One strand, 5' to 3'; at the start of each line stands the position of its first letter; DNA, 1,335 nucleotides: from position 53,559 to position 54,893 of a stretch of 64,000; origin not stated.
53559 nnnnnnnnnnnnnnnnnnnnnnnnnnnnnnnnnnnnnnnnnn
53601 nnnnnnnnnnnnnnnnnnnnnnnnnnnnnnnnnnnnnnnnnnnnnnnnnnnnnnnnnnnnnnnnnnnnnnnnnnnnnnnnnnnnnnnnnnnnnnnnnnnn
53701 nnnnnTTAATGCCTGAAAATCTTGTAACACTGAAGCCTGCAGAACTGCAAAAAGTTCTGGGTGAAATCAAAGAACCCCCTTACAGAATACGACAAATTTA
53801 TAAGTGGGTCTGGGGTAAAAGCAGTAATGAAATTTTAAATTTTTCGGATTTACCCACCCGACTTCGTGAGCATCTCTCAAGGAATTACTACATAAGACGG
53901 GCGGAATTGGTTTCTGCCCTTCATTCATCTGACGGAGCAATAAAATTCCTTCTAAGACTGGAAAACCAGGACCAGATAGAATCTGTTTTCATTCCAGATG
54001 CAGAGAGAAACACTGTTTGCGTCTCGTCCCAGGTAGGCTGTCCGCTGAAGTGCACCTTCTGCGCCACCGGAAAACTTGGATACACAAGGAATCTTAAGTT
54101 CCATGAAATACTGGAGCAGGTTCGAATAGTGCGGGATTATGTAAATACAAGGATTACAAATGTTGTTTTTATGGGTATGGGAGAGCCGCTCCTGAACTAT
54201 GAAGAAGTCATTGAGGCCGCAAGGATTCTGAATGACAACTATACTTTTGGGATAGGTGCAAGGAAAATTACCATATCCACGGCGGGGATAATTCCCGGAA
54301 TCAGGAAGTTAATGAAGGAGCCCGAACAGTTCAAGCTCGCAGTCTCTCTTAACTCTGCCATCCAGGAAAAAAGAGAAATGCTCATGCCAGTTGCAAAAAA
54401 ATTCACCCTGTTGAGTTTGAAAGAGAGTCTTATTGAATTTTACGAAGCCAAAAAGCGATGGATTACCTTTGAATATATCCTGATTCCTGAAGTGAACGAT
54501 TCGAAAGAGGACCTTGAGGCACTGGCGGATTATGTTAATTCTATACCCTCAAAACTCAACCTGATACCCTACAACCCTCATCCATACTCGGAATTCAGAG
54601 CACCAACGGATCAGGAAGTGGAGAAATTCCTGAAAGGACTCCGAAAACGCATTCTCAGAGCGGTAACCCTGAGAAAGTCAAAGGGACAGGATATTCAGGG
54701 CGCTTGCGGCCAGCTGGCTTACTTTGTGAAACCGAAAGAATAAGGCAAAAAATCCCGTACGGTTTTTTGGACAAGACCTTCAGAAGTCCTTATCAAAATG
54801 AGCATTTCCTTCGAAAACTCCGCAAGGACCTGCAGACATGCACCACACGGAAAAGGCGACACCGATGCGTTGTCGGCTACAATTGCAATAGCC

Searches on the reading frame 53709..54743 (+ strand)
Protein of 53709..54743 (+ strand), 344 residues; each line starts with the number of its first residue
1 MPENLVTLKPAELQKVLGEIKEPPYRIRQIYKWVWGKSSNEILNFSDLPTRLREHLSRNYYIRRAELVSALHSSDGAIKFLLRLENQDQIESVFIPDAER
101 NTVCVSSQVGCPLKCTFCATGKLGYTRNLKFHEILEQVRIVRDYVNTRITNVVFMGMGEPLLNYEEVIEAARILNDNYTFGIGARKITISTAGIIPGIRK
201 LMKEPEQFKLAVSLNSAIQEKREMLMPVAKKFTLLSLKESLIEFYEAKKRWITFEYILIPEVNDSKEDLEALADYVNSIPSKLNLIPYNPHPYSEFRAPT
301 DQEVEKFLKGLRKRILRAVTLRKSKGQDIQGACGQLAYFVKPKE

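Call 3: search_protein_families(library=pfam, proteins=[window:53709-54743:+], max_evalue=0.01)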
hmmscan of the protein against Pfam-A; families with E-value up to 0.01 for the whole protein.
window:53709-54743:+ (344 aa): 3 families
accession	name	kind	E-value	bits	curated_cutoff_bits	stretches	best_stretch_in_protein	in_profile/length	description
PF04055.27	Radical_SAM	-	5.4e-17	62.9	29.5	1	106-271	2-161/166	Radical SAM superfamily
PF21016.3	RlmN_N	-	3.7e-08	33.4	24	1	4-62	2-60/60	Ribosomal RNA large subunit methyltransferase N-terminal domain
PF13353.11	Fer4_12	-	0.00039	21.2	22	1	108-175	12-78/137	4Fe-4S single cluster domain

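Call 4: search_protein_families(library=ncbifam, proteins=[window:53709-54743:+], max_evalue=0.01)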
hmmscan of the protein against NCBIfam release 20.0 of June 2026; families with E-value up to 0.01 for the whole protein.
window:53709-54743:+ (344 aa): 24 families
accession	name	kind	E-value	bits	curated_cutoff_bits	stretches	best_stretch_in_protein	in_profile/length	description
TIGR00048.1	rRNA_mod_RlmN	equivalog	7.8e-105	350.7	290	1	4-336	8-342/355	dual-specificity RNA methyltransferase RlmN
NF008396.0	PRK11194.1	equivalog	1.3e-86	290.8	633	1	4-337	14-354/379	dual-specificity RNA methyltransferase RlmN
NF011040.0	PRK14470.1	equivalog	7.1e-76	255.9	441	1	11-337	7-332/338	ribosomal RNA large subunit methyltransferase N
NF011031.0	PRK14461.1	equivalog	4.3e-71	239.9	601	1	4-337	9-362/372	ribosomal RNA large subunit methyltransferase N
NF000424.4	CfrAB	exception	6.1e-70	236.2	530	1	11-337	5-337/338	Cfr family 23S rRNA (adenine(2503)-C(8))-methyltransferase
NF011024.0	PRK14453.1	equivalog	5.1e-68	229.9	468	1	10-337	8-341/348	23S rRNA (adenine(2503)-C(8))-methyltransferase Cfr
TIGR04432.1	rSAM_Cfr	equivalog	7.2e-68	229.3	550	1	10-337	6-339/341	Cfr family 23S rRNA (adenine(2503)-C(8))-methyltransferase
NF011034.0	PRK14464.1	equivalog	2e-52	178.1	422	1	33-336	27-326/348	RNA methyltransferase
TIGR02493.1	PFLA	equivalog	1.6e-11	44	231.75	1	109-289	23-198/235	pyruvate formate-lyase-activating protein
TIGR02666.1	moaA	equivalog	5.8e-07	28.8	284.05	1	110-315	19-220/336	GTP 3',8-cyclase MoaA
TIGR04038.1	tatD_link_rSAM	subfamily_domain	2.2e-06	27.6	129.7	1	110-224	17-132/192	TatD family nuclease-associated radical SAM protein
TIGR04100.1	rSAM_pair_X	hypoth_equivalog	1.2e-05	25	262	1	110-250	17-159/197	TIGR04100 family radical SAM protein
TIGR02495.1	NrdG2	equivalog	0.00013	21.4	131.15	1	108-197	23-103/193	anaerobic ribonucleoside-triphosphate reductase activating protein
NF008356.0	PRK11145.1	equivalog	0.00015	21.1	375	1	109-289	28-203/246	pyruvate formate lyase 1-activating protein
TIGR04337.1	AmmeMemoSam_rS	hypoth_equivalog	0.00033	19.6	220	1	107-277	75-235/349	AmmeMemoRadiSam system radical SAM enzyme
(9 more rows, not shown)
